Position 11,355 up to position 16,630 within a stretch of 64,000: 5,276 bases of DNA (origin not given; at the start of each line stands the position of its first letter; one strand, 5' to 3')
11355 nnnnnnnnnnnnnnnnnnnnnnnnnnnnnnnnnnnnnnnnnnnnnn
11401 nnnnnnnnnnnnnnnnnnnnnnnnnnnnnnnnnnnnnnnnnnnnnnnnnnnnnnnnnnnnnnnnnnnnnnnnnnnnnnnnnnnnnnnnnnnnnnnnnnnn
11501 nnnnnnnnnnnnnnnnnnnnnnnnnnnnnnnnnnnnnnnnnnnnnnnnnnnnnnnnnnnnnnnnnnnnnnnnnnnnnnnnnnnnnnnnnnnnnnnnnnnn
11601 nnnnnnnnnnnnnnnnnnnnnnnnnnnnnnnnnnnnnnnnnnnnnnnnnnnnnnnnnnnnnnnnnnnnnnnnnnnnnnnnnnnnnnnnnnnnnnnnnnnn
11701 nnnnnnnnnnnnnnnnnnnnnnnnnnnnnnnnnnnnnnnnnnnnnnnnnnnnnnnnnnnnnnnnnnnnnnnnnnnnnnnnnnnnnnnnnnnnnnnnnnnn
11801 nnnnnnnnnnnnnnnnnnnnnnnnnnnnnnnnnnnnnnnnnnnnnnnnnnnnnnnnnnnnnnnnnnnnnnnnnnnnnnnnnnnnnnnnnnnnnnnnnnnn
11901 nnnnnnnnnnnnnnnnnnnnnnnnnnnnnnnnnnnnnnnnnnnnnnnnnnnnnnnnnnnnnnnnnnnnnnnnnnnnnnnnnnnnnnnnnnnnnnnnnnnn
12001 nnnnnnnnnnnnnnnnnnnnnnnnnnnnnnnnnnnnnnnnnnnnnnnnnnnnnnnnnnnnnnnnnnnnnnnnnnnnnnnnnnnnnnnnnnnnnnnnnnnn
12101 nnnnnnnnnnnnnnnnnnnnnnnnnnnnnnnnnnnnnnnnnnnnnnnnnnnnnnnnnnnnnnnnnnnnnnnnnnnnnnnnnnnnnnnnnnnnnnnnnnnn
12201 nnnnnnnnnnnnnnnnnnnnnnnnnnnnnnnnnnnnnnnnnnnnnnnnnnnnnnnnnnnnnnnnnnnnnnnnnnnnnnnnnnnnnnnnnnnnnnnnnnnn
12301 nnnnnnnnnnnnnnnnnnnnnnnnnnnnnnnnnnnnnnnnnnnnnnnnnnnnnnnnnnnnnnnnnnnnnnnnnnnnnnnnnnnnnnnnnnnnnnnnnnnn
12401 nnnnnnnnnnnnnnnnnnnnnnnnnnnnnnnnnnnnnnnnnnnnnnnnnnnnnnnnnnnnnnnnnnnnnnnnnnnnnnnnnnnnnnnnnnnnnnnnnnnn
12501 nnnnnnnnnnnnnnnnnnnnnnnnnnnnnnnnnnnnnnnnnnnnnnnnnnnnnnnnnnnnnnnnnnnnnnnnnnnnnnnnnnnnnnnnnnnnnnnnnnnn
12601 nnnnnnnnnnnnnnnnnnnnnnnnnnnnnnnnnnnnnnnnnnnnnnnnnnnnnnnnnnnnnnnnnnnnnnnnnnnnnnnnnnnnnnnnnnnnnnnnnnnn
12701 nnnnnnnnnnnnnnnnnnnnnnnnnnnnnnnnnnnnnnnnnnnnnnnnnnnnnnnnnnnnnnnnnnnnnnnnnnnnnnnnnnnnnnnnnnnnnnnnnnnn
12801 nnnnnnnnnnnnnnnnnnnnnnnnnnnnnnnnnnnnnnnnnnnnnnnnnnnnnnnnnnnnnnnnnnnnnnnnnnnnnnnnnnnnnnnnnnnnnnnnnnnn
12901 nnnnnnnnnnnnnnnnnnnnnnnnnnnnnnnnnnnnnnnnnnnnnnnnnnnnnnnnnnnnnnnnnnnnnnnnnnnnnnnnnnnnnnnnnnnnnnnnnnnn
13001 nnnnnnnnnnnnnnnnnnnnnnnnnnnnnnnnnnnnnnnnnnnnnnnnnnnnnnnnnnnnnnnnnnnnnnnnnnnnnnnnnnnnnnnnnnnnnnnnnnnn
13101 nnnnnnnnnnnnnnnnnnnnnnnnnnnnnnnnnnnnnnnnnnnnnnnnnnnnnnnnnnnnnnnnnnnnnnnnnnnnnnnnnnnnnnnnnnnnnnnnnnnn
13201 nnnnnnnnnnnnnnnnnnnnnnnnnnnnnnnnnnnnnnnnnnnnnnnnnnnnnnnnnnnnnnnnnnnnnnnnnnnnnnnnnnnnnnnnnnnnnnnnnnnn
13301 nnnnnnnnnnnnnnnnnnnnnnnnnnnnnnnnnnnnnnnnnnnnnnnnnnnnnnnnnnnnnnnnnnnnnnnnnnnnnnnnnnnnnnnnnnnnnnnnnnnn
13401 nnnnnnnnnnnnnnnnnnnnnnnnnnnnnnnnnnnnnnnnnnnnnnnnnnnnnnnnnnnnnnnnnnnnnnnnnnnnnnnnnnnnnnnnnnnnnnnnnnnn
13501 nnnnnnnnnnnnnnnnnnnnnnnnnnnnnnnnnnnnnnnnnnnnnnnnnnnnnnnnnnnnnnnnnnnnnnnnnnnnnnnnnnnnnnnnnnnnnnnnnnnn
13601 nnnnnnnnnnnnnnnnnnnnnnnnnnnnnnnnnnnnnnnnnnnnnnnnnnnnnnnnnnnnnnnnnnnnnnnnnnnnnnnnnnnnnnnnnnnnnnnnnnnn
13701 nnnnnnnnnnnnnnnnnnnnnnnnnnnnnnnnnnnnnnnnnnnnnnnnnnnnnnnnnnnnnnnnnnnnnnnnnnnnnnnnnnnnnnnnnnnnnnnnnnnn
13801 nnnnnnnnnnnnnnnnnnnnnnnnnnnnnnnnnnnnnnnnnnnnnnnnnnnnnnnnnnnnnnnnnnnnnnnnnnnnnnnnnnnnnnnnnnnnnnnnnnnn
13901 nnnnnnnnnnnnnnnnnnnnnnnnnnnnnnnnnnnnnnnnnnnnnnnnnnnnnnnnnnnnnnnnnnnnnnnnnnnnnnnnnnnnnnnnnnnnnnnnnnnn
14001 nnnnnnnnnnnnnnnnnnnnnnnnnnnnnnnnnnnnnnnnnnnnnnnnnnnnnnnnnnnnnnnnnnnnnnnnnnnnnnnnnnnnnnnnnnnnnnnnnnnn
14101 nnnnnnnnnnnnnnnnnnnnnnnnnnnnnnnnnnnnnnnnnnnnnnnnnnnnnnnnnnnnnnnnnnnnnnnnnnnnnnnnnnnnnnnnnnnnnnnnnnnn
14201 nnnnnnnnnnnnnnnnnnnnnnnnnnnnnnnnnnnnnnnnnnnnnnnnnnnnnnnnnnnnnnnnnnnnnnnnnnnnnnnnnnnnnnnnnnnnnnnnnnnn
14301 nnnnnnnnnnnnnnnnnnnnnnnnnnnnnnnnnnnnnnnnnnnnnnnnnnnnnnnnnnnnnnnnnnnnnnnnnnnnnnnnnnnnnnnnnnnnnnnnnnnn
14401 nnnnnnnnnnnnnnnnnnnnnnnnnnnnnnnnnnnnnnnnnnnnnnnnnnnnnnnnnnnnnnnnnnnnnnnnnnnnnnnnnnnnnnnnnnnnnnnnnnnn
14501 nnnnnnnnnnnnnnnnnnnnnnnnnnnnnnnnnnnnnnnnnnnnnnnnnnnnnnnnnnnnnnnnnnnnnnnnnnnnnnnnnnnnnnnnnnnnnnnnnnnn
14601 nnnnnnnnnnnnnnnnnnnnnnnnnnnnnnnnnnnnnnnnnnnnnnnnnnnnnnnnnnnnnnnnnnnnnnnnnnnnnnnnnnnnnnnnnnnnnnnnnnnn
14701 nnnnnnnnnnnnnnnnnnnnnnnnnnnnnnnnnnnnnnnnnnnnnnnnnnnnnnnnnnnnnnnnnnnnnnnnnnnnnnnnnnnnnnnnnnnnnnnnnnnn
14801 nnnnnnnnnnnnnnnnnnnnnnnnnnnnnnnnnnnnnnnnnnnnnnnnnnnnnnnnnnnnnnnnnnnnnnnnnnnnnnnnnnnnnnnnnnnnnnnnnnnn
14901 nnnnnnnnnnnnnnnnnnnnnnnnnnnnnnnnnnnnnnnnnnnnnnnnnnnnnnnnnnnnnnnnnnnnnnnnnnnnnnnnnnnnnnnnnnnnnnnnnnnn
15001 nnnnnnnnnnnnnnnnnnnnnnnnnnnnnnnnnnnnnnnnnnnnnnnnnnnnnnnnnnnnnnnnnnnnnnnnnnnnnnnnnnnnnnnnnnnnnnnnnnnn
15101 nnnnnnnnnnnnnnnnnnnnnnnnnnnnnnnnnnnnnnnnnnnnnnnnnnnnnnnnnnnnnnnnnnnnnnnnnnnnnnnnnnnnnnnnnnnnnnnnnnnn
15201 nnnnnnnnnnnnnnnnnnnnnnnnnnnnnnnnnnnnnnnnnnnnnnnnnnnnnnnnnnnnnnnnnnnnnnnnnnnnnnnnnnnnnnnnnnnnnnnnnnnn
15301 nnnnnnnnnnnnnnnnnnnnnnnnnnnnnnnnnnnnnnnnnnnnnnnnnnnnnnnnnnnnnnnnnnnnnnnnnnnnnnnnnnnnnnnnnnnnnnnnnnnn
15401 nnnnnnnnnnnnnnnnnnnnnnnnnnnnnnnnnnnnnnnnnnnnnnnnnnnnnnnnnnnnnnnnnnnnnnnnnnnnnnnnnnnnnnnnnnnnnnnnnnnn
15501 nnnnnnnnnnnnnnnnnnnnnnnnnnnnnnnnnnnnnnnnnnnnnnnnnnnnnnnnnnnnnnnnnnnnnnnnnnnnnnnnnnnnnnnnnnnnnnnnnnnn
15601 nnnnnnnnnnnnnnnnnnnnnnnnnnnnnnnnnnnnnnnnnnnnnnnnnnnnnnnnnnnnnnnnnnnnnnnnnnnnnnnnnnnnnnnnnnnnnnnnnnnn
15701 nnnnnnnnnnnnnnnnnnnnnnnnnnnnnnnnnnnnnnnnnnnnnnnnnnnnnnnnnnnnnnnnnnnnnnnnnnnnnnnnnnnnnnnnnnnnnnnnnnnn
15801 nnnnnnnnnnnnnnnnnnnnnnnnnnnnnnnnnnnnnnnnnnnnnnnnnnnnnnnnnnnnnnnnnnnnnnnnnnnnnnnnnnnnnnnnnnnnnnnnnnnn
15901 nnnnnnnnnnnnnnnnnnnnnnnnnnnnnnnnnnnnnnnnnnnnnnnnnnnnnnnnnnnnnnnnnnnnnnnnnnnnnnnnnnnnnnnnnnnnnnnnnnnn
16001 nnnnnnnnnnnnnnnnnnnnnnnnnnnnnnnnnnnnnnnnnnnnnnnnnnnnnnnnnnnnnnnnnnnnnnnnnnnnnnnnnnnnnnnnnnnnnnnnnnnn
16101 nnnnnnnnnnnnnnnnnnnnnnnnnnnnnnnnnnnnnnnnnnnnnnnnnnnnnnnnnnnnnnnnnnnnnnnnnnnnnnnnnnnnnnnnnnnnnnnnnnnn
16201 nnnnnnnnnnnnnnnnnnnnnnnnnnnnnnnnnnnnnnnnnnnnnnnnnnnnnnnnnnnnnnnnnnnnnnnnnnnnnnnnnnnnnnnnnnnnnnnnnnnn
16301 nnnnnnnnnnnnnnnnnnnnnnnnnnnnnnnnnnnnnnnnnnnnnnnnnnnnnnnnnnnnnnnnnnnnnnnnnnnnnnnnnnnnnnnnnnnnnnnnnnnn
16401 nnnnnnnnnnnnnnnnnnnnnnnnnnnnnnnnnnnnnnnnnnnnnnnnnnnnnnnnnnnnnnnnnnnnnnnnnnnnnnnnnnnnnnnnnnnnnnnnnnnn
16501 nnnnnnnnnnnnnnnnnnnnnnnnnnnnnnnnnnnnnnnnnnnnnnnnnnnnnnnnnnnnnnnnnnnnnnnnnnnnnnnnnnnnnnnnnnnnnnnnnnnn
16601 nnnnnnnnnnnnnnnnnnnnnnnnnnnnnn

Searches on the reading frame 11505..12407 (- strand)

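Call 60: search_protein_families(library=pfam, proteins=[window:11505-12407:-], max_evalue=0.00001)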
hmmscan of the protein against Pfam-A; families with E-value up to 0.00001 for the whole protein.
window:11505-12407:- (300 aa): 2 families
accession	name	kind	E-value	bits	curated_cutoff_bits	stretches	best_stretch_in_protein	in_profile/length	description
PF02882.25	THF_DHG_CYH_C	-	3.9e-43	147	27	1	148-292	12-158/160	Tetrahydrofolate dehydrogenase/cyclohydrolase, NAD(P)-binding domain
PF00763.28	THF_DHG_CYH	-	2.2e-12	47.7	32.8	1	12-121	2-115/115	Tetrahydrofolate dehydrogenase/cyclohydrolase, catalytic domain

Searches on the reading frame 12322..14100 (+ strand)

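Call 60: search_protein_families(library=pfam, proteins=[window:12322-14100:+], max_evalue=0.00001)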
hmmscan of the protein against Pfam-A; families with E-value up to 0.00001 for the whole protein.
window:12322-14100:+ (592 aa): 1 family
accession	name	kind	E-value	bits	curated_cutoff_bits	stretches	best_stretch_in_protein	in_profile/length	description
PF01268.25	FTHFS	-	4e-230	765.2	27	1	44-591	11-555/556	Formate--tetrahydrofolate ligase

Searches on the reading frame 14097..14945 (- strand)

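Call 60: search_protein_families(library=pfam, proteins=[window:14097-14945:-], max_evalue=0.00001)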
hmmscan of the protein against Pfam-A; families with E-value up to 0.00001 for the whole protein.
window:14097-14945:- (282 aa): 1 family
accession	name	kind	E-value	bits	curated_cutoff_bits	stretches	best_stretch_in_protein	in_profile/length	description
PF01061.29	ABC2_membrane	-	4.4e-07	30.1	26.9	1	21-227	10-210/211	ABC-2 type transporter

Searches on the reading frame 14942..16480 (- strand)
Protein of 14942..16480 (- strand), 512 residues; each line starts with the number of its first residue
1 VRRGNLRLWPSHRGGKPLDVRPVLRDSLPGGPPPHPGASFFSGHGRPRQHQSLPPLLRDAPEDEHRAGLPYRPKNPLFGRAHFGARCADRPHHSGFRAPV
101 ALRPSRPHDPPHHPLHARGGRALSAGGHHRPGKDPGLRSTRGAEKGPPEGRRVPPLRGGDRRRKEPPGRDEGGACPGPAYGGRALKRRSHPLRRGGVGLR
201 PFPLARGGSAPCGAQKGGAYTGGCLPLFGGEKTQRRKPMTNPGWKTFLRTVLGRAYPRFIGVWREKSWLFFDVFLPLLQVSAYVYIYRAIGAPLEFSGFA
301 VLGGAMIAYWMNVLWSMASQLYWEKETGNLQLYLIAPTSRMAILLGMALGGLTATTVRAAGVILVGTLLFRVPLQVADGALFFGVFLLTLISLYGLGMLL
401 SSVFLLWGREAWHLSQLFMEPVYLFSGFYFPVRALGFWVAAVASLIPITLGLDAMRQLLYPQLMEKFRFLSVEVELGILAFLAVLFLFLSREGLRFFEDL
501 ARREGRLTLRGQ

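Call 61: search_protein_families(library=pfam, proteins=[window:14942-16480:-], max_evalue=0.00001)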
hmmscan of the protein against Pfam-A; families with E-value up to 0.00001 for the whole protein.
window:14942-16480:- (512 aa): 1 family
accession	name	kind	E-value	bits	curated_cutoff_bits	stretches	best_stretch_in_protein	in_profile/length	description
PF01061.29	ABC2_membrane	-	1.4e-14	54.6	26.9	1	259-460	11-211/211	ABC-2 type transporter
